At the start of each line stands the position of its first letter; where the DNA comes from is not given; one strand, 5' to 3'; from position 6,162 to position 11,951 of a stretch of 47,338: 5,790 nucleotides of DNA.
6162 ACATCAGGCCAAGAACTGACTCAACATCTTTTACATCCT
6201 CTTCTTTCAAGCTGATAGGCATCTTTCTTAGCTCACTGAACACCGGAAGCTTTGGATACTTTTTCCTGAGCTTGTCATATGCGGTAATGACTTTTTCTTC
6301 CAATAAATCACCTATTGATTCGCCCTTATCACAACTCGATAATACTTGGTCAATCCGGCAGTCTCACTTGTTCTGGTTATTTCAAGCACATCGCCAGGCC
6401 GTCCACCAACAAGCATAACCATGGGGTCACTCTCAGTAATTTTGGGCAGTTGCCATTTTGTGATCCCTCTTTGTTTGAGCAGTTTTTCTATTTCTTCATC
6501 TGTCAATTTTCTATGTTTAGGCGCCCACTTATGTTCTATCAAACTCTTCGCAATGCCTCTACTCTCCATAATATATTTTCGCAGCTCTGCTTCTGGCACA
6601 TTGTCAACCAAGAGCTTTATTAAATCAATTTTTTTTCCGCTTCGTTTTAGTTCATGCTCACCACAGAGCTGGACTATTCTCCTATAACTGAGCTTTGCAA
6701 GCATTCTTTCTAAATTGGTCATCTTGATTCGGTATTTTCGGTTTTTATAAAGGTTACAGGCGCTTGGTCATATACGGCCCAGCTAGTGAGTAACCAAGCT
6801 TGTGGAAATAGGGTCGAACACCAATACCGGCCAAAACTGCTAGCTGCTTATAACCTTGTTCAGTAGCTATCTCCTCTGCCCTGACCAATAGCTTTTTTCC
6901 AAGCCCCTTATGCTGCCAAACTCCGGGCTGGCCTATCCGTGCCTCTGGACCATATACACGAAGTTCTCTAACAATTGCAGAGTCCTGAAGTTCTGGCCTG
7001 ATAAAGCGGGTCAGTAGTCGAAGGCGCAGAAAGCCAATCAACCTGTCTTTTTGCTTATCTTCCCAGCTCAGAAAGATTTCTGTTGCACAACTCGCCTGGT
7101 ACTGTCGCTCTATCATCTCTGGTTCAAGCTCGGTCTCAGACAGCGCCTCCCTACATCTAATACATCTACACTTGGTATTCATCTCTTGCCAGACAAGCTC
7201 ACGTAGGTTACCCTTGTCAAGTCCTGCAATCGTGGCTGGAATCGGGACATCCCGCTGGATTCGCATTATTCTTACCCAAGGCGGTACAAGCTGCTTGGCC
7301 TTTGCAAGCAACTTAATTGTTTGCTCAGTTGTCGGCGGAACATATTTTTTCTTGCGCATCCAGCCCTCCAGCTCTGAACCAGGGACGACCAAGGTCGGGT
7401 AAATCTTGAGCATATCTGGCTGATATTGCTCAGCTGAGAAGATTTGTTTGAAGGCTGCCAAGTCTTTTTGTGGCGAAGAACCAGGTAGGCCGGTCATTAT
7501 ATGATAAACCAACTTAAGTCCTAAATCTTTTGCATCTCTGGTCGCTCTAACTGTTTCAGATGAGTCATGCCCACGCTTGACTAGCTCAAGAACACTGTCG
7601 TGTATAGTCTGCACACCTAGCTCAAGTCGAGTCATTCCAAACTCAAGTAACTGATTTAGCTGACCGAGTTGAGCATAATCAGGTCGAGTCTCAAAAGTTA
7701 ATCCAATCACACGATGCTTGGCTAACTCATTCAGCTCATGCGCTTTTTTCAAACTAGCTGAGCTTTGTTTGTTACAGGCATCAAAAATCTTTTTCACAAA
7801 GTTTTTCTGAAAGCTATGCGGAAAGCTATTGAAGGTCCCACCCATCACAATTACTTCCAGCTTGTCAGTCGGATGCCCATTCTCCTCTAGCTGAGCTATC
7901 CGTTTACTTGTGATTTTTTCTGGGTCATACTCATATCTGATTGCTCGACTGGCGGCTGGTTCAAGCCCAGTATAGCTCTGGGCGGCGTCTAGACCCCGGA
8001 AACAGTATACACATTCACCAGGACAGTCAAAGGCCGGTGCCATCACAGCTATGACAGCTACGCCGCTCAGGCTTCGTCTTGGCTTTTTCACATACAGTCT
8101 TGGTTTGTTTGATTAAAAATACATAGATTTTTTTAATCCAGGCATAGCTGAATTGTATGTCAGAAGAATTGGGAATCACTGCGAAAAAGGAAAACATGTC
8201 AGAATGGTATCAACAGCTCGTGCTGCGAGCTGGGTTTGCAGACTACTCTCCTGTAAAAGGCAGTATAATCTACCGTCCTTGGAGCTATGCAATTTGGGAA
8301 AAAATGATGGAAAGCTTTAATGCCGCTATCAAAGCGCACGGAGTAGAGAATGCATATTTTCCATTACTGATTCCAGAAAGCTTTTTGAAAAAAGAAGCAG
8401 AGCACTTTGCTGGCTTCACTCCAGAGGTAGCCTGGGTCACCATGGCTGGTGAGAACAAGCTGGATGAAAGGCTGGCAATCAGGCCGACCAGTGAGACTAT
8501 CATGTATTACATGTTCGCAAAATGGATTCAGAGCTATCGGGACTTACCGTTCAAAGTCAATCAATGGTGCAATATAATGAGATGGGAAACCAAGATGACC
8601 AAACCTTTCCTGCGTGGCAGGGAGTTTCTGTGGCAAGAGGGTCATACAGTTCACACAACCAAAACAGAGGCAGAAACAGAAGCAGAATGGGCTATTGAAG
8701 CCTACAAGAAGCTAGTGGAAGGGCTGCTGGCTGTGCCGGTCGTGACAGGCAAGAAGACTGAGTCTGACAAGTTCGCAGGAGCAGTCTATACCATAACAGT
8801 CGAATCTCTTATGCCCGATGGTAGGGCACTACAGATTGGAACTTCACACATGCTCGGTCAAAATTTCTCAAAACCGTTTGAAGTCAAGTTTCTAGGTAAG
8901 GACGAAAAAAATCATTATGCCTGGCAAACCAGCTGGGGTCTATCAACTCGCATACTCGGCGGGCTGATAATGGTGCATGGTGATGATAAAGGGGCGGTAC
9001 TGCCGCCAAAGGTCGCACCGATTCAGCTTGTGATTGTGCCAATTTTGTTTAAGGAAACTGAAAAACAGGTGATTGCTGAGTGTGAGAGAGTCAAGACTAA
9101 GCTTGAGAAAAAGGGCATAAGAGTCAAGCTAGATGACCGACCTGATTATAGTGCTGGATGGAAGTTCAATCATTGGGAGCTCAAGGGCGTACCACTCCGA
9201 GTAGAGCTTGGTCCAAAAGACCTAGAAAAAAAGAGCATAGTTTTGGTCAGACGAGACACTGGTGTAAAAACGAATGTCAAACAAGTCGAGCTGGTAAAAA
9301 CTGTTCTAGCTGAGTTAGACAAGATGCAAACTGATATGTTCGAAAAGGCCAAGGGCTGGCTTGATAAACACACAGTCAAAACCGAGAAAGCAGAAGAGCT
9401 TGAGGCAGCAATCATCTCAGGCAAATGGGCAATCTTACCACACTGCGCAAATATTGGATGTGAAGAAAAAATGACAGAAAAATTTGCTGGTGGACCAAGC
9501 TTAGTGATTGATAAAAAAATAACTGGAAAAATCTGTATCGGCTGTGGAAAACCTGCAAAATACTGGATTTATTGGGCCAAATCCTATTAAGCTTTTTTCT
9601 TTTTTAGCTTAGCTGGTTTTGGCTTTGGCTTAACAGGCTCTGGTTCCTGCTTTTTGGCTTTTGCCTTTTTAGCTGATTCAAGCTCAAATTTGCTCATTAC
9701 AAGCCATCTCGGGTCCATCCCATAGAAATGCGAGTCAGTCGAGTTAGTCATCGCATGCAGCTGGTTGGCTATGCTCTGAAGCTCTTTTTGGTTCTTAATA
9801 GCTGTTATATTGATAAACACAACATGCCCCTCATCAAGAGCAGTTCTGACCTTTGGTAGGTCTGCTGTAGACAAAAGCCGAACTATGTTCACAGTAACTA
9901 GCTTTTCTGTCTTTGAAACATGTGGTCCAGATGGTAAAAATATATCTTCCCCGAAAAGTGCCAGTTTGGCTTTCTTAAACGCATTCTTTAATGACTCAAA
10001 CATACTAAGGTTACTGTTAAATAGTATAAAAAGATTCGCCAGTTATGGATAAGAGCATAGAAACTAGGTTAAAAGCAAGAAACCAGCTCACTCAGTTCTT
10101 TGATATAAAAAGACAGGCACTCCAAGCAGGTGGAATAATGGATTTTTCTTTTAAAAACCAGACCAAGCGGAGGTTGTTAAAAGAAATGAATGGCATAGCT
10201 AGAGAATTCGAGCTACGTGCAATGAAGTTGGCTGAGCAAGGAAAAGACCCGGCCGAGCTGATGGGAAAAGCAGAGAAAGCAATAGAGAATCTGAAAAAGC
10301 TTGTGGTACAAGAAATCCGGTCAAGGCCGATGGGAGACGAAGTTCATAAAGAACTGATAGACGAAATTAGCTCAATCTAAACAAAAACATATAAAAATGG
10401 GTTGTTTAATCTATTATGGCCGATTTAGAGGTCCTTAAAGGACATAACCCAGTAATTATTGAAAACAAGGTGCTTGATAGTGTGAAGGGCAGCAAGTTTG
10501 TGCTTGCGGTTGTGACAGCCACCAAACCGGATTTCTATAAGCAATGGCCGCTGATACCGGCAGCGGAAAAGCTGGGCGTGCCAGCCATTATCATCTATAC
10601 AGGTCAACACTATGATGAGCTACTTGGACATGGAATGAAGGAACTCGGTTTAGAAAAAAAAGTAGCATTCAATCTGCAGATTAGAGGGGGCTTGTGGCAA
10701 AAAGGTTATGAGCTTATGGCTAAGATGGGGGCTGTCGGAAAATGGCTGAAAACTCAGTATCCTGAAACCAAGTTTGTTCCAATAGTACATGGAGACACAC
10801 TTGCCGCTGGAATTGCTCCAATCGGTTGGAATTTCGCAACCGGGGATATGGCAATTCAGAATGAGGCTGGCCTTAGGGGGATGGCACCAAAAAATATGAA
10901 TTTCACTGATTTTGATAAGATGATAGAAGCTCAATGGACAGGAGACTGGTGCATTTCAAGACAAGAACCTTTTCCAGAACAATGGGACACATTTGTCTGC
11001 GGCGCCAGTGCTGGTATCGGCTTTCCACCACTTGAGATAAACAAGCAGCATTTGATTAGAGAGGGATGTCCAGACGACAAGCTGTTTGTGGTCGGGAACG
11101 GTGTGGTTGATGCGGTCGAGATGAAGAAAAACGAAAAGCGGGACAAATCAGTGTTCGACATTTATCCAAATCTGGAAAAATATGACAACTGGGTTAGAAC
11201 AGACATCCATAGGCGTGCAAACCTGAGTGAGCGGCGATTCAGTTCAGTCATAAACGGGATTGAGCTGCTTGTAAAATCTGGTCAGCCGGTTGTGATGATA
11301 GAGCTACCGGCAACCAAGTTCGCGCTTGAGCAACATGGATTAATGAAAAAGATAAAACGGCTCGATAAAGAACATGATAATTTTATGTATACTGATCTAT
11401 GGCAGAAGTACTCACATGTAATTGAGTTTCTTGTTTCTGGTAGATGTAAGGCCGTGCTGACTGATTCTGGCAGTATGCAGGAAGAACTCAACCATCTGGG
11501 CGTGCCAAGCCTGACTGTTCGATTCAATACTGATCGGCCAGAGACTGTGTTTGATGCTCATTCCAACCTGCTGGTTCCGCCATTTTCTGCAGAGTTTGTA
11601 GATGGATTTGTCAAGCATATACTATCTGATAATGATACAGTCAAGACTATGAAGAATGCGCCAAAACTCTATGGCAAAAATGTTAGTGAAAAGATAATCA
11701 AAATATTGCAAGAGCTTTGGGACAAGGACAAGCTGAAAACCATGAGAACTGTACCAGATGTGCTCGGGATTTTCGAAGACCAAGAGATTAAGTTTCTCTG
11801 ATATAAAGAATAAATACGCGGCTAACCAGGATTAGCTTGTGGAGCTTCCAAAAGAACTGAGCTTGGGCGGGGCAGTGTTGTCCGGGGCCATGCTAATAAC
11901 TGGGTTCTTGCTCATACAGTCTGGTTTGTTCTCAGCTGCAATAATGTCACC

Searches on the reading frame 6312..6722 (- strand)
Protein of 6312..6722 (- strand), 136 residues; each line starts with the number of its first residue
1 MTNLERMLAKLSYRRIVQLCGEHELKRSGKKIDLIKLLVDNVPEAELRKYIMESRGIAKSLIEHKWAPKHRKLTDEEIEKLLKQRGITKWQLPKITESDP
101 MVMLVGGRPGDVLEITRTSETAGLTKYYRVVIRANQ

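Call 32: search_protein_families(library=pfam, proteins=[window:6312-6722:-], max_evalue=0.001)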
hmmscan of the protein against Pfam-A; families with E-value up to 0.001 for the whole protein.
window:6312-6722:- (136 aa): 2 families
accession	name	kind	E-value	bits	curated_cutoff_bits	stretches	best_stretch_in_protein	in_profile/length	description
PF01191.24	RNA_pol_Rpb5_C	-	2.1e-25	88.7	23.5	1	61-131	3-73/73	RNA polymerase Rpb5, C-terminal domain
PF02037.33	SAP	-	0.0005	20.1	23.9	0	7-39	1-33/37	SAP domain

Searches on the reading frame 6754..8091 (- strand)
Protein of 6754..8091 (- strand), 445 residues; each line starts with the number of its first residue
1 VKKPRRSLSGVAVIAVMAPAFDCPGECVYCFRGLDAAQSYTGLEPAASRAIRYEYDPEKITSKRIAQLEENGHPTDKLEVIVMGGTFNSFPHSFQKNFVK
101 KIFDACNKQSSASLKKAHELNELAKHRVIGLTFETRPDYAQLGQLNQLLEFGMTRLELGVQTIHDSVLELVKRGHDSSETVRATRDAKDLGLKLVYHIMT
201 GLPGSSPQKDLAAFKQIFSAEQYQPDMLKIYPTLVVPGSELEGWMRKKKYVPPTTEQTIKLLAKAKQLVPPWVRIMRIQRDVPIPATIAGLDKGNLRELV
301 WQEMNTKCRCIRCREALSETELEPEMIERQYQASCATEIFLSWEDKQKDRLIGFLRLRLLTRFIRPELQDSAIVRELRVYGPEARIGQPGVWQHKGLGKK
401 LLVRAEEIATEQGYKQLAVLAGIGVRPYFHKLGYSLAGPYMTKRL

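Call 32: search_protein_families(library=pfam, proteins=[window:6754-8091:-], max_evalue=0.001)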
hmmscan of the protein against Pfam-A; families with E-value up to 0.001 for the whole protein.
window:6754-8091:- (445 aa): 3 families
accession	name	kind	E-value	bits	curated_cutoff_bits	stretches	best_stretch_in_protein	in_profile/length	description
PF16199.10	Radical_SAM_C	-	6.4e-21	74.7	31.9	1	225-305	1-84/85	Radical_SAM C-terminal domain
PF04055.27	Radical_SAM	-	4.7e-18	66.4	29.5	1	22-208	6-157/166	Radical SAM superfamily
PF00583.31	Acetyltransf_1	-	0.00045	20.9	20.7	0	325-434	20-116/116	Acetyltransferase (GNAT) family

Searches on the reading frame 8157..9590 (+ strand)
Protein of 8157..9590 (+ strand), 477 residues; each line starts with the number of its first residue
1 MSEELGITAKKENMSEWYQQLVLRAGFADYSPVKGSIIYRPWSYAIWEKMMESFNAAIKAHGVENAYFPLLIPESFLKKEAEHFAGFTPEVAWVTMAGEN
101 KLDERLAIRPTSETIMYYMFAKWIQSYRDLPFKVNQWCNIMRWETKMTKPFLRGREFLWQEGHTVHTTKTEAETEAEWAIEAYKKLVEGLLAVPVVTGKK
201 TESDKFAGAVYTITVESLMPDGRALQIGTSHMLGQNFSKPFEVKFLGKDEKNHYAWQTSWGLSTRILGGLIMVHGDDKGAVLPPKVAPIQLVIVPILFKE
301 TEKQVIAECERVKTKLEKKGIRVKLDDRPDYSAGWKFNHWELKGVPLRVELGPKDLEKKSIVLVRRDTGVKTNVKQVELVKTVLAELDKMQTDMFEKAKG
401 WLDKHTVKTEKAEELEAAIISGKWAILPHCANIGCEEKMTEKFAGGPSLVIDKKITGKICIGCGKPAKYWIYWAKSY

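Call 32: search_protein_families(library=pfam, proteins=[window:8157-9590:+], max_evalue=0.001)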
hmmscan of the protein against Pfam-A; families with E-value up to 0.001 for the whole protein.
window:8157-9590:+ (477 aa): 3 families
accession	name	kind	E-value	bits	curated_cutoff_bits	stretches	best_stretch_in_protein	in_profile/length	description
PF00587.30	tRNA-synt_2b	-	6.5e-23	82.2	29.3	1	100-270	5-175/179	tRNA synthetase class II core domain (G, H, P, S and T)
PF03129.25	HGTP_anticodon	-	1.1e-20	74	21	1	290-385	1-93/94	Anticodon binding domain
PF09180.16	ProRS-C_1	-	6.5e-12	45.9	31.5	1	413-477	2-71/71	Prolyl-tRNA synthetase, C-terminal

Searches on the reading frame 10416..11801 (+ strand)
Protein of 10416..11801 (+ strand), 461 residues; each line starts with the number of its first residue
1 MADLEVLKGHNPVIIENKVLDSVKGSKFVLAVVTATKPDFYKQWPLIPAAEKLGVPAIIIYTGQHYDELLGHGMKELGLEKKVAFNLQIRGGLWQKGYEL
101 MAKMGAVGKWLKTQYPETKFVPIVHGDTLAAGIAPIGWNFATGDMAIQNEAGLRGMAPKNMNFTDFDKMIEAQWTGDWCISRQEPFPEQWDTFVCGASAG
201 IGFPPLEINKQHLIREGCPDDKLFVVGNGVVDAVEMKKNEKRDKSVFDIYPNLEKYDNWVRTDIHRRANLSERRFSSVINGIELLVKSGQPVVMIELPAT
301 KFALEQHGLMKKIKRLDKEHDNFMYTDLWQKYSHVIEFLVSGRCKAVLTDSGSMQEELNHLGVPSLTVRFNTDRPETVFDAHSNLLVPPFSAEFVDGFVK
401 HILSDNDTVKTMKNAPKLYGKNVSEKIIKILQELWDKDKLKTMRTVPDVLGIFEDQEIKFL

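Call 33: search_protein_families(library=pfam, proteins=[window:10416-11801:+], max_evalue=0.001)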
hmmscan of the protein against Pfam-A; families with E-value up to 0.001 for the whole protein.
window:10416-11801:+ (461 aa): 1 family
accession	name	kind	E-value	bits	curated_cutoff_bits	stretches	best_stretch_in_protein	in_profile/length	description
PF02350.25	Epimerase_2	-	2.9e-32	112.3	30.6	1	181-431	105-346/347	UDP-N-acetylglucosamine 2-epimerase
